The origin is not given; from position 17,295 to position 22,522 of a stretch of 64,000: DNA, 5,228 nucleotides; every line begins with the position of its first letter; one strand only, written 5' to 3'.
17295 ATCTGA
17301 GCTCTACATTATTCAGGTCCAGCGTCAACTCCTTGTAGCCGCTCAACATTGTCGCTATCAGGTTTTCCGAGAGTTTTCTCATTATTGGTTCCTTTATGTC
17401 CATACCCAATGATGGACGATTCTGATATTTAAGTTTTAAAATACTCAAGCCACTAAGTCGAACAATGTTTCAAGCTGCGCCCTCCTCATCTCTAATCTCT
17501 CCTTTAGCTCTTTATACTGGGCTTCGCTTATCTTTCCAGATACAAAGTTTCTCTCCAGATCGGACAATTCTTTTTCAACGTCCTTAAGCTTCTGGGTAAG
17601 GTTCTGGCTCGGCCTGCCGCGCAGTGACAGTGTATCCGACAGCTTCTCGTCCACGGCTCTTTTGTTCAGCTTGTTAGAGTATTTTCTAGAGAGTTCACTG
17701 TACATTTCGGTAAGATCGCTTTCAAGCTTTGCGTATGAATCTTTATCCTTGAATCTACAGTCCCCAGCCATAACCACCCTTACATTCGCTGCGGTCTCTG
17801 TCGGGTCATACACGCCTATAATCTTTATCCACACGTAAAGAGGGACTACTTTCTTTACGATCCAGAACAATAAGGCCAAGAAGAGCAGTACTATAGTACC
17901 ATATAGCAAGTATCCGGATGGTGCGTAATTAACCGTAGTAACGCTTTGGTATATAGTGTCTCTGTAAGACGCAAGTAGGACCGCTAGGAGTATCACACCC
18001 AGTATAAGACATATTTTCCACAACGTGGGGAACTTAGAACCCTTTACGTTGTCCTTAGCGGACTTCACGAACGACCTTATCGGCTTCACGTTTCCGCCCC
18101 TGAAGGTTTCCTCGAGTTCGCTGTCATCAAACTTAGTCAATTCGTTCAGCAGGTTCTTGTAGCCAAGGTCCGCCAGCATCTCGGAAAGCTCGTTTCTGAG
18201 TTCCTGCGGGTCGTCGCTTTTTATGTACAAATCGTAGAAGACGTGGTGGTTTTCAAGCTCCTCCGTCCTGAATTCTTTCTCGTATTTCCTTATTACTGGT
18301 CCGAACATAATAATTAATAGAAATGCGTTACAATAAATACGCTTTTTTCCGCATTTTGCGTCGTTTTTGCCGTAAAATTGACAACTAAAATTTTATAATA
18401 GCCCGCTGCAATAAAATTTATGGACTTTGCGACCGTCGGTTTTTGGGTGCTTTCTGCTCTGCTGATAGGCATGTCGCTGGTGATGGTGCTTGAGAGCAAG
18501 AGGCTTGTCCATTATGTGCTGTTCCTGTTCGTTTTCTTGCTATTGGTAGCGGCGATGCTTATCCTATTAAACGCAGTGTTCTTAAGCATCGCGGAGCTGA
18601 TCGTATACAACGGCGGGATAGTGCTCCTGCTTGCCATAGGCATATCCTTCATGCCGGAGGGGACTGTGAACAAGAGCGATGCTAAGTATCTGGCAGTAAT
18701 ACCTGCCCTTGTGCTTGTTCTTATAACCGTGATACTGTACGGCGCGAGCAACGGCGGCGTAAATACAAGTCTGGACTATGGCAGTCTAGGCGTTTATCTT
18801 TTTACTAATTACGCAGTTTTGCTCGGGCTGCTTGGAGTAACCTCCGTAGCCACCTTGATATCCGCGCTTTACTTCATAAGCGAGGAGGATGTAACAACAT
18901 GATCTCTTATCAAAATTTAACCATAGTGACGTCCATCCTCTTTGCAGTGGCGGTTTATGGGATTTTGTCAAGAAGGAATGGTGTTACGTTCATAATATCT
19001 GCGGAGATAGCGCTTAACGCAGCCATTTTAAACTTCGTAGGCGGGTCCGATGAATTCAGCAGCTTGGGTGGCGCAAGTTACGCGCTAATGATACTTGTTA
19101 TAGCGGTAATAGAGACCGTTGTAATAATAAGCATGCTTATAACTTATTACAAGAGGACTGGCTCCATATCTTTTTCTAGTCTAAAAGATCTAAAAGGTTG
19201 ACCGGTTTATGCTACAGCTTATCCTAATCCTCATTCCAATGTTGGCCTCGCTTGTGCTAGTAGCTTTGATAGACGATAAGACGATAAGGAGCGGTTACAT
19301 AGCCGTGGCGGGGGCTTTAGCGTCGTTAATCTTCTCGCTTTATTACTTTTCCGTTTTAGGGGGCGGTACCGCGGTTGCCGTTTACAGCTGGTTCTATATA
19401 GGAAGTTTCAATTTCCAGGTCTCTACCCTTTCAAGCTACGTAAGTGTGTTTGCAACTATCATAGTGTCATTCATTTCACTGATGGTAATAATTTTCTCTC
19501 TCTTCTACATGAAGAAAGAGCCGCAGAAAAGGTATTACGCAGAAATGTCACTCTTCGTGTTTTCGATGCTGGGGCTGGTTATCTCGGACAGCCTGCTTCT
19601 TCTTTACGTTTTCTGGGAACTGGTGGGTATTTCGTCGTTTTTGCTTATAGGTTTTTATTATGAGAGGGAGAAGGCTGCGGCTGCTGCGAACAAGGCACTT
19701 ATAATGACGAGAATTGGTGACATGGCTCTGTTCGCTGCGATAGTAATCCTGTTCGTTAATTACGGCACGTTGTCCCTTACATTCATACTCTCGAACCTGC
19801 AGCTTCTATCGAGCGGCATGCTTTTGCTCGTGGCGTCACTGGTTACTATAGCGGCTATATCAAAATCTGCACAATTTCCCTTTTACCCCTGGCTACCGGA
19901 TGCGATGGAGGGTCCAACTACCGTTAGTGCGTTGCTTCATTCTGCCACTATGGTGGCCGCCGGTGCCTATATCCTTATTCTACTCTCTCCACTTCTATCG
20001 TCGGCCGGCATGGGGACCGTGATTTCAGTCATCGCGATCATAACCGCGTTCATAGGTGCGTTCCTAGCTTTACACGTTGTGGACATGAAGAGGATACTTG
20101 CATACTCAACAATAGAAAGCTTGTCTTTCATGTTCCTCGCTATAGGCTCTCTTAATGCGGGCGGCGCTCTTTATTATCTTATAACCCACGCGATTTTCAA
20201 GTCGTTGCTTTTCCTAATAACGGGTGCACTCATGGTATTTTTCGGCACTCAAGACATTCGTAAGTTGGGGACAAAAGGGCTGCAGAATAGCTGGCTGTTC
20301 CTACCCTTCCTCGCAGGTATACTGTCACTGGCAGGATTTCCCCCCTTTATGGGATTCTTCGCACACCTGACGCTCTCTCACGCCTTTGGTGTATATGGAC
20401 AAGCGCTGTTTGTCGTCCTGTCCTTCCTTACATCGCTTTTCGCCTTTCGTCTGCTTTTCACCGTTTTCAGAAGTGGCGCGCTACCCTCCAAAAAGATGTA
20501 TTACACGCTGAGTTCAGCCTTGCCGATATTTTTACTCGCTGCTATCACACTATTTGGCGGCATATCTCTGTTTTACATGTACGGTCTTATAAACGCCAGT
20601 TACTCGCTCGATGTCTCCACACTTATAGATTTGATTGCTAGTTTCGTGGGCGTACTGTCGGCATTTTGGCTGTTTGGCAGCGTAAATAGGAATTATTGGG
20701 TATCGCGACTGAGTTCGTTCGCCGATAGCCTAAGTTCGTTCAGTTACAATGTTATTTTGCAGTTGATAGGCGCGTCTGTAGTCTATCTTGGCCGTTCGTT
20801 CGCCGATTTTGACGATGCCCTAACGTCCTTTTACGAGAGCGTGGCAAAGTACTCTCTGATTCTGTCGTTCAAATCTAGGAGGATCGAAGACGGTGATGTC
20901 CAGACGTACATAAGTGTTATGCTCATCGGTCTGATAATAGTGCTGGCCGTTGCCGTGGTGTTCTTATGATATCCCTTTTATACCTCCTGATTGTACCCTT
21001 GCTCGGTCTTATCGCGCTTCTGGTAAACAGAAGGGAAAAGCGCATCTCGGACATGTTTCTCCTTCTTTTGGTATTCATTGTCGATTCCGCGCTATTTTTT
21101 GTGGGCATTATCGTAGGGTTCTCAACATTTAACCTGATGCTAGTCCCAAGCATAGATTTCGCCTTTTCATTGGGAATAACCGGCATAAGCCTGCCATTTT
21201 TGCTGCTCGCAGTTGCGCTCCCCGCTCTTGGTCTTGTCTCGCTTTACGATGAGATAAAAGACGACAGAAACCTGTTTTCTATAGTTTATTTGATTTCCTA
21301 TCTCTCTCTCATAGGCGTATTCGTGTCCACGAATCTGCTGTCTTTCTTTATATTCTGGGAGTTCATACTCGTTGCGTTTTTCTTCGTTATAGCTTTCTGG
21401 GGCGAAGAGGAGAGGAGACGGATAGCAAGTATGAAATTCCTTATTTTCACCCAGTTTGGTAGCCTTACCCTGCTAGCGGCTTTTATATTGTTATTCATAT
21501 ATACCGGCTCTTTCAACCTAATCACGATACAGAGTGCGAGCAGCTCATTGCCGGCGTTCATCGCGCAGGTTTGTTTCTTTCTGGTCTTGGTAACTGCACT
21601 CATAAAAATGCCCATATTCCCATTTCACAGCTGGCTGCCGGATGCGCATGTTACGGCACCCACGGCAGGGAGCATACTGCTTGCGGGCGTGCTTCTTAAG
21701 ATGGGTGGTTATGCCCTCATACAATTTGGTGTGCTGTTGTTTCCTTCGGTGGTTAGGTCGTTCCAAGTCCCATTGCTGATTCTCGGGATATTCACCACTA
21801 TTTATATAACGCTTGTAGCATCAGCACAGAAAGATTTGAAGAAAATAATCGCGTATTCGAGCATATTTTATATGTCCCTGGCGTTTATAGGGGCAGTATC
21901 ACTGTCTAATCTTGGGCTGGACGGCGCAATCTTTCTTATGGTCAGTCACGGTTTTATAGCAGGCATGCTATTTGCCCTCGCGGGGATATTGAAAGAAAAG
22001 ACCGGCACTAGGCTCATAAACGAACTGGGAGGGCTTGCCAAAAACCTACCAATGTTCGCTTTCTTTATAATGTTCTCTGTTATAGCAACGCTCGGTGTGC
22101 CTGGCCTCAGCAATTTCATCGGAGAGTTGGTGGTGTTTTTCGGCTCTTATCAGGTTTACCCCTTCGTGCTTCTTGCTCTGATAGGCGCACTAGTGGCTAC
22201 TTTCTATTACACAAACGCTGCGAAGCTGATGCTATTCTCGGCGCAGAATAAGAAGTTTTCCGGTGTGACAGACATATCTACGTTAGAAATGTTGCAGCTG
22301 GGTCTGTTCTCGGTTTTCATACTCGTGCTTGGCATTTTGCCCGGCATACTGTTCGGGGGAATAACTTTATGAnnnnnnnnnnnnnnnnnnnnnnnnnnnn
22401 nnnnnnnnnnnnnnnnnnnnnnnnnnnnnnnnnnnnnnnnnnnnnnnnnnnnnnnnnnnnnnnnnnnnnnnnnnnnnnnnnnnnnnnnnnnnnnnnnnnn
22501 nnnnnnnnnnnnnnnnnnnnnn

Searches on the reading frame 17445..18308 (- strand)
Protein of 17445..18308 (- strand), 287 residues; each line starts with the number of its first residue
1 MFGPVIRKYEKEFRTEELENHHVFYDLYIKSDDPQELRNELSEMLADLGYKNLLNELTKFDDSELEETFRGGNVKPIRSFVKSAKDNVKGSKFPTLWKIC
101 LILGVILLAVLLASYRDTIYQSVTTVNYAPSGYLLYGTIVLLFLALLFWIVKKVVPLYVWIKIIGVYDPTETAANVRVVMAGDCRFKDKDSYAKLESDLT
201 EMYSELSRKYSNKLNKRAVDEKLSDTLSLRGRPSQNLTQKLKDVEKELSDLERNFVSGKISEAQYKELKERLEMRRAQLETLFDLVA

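Call 47: search_protein_families(library=pfam, proteins=[window:17445-18308:-], max_evalue=0.01)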
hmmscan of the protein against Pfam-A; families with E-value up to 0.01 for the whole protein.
window:17445-18308:- (287 aa): 3 families
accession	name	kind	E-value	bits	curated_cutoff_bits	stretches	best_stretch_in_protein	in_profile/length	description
PF18822.6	CdvA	-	0.00031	21.2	30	1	200-275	17-90/123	CdvA-like coiled-coil domain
PF05120.17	GvpG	-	0.00071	20.1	30.6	1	243-275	32-64/67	Gas vesicle protein G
PF17090.10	Ytca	-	0.00089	20.2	28.8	1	87-151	5-60/62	YtcA family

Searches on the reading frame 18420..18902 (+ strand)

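Call 47: search_protein_families(library=pfam, proteins=[window:18420-18902:+], max_evalue=0.01)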
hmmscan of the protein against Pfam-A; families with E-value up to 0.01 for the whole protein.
window:18420-18902:+ (160 aa): 1 family
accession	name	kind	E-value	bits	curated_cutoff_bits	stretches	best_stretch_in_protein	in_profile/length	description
PF00499.25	Oxidored_q3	-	1.3e-13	51.4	33.2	1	20-151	2-145/146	NADH-ubiquinone/plastoquinone oxidoreductase chain 6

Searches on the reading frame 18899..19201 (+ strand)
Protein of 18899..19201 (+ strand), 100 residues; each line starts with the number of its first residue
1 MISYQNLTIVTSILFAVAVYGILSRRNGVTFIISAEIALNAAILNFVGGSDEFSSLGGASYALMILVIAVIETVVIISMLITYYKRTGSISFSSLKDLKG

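Call 47: search_protein_families(library=pfam, proteins=[window:18899-19201:+], max_evalue=0.01)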
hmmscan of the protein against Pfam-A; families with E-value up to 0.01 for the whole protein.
window:18899-19201:+ (100 aa): 1 family
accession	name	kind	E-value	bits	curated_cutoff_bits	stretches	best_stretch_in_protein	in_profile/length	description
PF00420.29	Oxidored_q2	-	1e-15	57.6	26.1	1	9-99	4-94/95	NADH-ubiquinone/plastoquinone oxidoreductase chain 4L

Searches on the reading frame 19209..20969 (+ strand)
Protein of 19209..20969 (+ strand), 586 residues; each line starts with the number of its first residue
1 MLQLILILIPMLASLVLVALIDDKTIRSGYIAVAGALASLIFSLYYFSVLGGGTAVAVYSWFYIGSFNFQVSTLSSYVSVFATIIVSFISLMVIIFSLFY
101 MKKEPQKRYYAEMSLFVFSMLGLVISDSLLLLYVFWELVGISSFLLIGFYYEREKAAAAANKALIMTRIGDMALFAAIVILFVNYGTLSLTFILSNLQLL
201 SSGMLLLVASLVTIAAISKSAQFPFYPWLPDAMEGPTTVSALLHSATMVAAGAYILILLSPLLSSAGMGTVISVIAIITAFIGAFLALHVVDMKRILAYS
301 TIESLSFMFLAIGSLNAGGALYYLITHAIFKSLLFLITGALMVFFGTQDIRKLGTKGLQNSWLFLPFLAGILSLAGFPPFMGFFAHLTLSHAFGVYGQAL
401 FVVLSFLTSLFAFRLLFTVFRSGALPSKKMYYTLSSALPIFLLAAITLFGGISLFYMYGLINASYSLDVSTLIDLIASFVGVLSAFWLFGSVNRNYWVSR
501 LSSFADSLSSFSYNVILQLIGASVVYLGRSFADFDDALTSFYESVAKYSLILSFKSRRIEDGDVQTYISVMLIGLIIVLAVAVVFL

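Call 16: search_protein_families(library=pfam, proteins=[window:19209-20969:+], max_evalue=0.01)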
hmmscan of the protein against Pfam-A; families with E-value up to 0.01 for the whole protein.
window:19209-20969:+ (586 aa): 2 families
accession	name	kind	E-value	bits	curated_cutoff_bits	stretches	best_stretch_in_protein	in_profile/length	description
PF00361.26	Proton_antipo_M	-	4.2e-56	190.8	21.5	1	126-411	1-293/294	NADH:quinone oxidoreductase/Mrp antiporter, TM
PF00662.26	Proton_antipo_N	-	2.6e-09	37.3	24.5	1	61-108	1-48/51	NADH-Ubiquinone oxidoreductase (complex I), chain 5 N-terminus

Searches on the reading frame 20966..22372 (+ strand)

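Call 16: search_protein_families(library=pfam, proteins=[window:20966-22372:+], max_evalue=0.01)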
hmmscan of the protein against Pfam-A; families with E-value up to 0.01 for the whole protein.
window:20966-22372:+ (468 aa): 1 family
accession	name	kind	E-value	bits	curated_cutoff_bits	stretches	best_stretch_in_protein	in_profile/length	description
PF00361.26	Proton_antipo_M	-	1.6e-67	228.2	21.5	1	121-405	1-286/294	NADH:quinone oxidoreductase/Mrp antiporter, TM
